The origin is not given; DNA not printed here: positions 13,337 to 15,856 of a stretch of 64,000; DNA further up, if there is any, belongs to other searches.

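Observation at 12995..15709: Mosaic extracellular protein, Kazal-like + 3 cupredoxins + Cache-like sensor module + cupredoxin, co-transcribed with a HEAT-repeat protein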

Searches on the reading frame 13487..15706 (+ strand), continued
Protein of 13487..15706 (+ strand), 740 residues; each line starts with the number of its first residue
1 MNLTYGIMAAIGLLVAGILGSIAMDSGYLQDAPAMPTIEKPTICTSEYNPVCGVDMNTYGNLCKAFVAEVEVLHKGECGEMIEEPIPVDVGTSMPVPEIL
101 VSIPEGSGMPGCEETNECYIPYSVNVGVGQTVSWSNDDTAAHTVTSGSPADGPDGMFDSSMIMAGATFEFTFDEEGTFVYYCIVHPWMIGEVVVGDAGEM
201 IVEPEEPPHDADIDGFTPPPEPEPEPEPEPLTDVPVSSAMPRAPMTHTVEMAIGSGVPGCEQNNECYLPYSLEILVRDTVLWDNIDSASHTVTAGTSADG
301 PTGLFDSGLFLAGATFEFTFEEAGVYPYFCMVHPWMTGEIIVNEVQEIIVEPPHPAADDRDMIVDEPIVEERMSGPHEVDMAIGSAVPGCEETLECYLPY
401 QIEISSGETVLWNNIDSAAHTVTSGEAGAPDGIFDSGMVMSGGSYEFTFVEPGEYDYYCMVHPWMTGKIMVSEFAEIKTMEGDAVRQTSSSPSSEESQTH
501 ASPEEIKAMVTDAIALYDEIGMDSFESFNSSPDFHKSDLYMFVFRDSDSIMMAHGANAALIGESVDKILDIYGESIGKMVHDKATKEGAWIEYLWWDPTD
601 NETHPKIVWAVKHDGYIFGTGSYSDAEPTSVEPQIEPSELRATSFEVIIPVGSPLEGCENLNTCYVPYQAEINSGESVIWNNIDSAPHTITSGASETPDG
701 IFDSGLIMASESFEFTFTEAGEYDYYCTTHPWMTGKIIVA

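Call 10: find_encoding_contigs(protein=P0007, flank=6000, max_places=3)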
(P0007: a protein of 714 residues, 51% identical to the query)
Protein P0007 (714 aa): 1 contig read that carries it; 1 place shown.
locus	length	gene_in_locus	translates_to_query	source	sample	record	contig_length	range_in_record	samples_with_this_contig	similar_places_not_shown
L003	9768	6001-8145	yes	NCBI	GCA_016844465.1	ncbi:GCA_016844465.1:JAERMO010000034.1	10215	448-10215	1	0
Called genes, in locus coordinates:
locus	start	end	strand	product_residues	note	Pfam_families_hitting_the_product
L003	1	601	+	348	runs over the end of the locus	PF00989:PAS (weak), PF08447:PAS_3 (weak), PF13426:PAS_9, PF00512:HisKA, PF02518:HATPase_c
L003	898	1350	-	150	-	-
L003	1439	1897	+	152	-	PF00827:Ribosomal_L15e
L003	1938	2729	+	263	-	-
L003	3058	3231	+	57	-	-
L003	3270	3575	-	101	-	PF13240:Zn_Ribbon_1 (weak)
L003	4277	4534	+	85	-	-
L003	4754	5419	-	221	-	PF00578:AhpC-TSA (weak), PF08534:Redoxin (faint)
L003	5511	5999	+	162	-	PF13646:HEAT_2 (weak), PF02985:HEAT (faint), PF12717:Cnd1 (faint), PF03130:HEAT_PBS (faint), PF13513:HEAT_EZ (faint), PF13646:HEAT_2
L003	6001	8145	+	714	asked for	PF00050:Kazal_1, PF07648:Kazal_2 (faint), PF00127:Copper-bind (faint), PF17200:sCache_2, PF08269:dCache_2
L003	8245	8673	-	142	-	-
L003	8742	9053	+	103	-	PF14947:HTH_45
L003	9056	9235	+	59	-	-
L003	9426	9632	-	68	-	-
